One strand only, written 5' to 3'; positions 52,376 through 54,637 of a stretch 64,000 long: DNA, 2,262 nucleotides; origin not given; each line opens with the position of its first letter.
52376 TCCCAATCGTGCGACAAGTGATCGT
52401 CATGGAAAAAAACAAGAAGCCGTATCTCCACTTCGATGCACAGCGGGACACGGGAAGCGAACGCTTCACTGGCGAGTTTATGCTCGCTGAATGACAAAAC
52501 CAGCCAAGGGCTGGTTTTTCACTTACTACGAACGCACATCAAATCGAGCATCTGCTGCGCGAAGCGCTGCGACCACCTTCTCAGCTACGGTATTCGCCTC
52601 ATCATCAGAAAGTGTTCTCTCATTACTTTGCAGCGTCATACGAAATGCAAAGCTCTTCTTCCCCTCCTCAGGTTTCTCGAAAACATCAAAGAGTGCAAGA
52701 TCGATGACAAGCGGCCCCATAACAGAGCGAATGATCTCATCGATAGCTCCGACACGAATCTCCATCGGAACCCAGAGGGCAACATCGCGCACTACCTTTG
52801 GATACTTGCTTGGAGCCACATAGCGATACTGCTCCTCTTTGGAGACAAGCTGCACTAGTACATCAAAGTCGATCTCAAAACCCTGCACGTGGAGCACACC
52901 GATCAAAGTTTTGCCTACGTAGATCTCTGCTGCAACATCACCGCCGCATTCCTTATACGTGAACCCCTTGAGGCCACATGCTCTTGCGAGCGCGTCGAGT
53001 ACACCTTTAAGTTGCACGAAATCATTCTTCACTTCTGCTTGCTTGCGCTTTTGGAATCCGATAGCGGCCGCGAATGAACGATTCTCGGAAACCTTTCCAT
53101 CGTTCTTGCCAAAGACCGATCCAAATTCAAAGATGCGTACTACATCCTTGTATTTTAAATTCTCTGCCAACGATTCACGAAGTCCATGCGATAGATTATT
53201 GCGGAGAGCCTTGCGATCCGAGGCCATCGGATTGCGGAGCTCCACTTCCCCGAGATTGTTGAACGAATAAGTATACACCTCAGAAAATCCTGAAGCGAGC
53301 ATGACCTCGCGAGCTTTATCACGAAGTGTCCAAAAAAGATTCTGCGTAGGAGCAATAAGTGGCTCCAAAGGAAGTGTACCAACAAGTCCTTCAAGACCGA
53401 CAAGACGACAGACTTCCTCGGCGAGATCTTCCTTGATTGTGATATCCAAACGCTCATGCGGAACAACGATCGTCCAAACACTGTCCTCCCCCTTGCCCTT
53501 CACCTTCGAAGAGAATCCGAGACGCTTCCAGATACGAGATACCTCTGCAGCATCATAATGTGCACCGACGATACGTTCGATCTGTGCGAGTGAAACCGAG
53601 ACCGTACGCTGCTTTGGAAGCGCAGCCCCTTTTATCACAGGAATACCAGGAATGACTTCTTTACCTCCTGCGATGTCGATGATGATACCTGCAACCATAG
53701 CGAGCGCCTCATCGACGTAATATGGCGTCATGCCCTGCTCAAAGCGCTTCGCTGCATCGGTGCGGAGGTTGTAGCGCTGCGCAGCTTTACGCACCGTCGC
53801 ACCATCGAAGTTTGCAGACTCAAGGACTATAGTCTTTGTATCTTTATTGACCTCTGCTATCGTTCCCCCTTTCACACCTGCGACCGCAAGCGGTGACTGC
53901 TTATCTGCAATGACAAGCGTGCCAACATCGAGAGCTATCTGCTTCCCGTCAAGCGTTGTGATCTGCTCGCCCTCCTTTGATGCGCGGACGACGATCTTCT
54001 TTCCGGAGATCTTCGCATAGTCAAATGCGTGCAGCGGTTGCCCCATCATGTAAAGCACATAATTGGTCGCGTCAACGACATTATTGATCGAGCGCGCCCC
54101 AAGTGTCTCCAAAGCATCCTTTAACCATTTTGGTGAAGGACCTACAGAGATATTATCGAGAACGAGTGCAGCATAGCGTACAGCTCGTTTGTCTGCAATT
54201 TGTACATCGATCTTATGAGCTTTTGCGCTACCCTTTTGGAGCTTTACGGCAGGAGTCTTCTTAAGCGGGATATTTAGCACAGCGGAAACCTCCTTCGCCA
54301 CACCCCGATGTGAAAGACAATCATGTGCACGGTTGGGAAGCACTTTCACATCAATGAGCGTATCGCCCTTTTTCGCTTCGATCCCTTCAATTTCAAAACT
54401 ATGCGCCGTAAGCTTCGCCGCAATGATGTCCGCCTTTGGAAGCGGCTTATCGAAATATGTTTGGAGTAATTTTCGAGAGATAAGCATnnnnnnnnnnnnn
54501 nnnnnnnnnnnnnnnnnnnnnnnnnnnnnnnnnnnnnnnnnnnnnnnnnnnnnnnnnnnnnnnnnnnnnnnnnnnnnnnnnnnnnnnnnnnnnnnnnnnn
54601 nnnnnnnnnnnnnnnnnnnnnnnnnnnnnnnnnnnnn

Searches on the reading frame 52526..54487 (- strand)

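Call 7: search_protein_families(library=pfam, proteins=[window:52526-54487:-])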
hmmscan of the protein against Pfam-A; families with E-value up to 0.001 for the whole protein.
window:52526-54487:- (653 aa): 4 families
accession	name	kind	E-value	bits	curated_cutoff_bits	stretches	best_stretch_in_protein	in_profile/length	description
PF03483.22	B3_4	-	7.1e-58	195.5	29.3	1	104-274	4-174/174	B3/4 domain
PF17759.6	tRNA_synthFbeta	-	9.4e-24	84.5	22.4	1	371-531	4-189/214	Phenylalanyl tRNA synthetase beta chain CLM domain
PF03147.19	FDX-ACB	-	3.7e-23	82.2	31.1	1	560-644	1-87/94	Ferredoxin-fold anticodon binding domain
PF03484.21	B5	-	4.8e-15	55.9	28.6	1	296-364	1-66/67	tRNA synthetase B5 domain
